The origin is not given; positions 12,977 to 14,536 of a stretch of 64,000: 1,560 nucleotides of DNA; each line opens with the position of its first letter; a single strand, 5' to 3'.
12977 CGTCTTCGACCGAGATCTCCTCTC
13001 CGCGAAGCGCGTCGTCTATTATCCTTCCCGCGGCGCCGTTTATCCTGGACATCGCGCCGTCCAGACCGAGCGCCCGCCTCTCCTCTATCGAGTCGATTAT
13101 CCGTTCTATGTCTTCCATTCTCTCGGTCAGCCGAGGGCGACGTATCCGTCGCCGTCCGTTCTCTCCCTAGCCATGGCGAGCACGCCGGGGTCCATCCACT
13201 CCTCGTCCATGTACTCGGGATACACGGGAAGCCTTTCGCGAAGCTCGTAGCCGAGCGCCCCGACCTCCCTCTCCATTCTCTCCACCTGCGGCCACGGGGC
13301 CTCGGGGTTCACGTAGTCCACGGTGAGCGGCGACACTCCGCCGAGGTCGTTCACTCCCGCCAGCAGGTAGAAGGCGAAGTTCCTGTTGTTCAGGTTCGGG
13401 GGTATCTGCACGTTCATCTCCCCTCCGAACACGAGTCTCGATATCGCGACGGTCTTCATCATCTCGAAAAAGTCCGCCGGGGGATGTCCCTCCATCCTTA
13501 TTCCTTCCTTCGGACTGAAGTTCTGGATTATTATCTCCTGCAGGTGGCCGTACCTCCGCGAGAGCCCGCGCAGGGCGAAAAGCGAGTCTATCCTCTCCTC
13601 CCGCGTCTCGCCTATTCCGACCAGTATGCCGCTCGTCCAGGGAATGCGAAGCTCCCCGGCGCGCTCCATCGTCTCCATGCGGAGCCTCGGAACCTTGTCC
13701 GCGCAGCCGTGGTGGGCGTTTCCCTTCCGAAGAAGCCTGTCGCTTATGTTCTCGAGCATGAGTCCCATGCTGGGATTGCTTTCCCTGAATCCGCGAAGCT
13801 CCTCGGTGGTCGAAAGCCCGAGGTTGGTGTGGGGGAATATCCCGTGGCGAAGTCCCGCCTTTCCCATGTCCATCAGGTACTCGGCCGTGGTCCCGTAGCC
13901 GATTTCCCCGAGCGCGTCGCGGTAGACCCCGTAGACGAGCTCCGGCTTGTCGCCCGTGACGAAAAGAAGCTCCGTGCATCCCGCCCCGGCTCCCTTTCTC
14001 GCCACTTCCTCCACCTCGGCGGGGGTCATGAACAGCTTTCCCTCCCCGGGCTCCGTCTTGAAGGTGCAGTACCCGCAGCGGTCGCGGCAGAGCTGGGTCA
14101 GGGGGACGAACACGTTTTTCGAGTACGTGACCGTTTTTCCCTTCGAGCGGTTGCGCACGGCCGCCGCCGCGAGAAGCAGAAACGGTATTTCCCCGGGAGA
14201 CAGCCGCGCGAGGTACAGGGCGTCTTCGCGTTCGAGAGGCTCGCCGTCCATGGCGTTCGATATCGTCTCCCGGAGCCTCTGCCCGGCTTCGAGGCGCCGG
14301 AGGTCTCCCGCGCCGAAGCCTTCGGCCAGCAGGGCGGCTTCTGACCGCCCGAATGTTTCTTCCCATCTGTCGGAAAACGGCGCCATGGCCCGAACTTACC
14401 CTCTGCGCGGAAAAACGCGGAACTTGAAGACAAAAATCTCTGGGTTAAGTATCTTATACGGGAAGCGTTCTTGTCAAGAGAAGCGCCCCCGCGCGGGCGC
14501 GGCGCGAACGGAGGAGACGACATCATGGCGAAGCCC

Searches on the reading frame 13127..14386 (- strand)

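Call 12: search_protein_families(library=pfam, proteins=[window:13127-14386:-], max_evalue=0.001)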
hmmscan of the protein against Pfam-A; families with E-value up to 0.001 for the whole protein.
window:13127-14386:- (419 aa): 1 family
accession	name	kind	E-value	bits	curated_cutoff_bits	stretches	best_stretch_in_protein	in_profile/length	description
PF04055.27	Radical_SAM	-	5.8e-15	56.3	29.5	1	95-269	2-163/166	Radical SAM superfamily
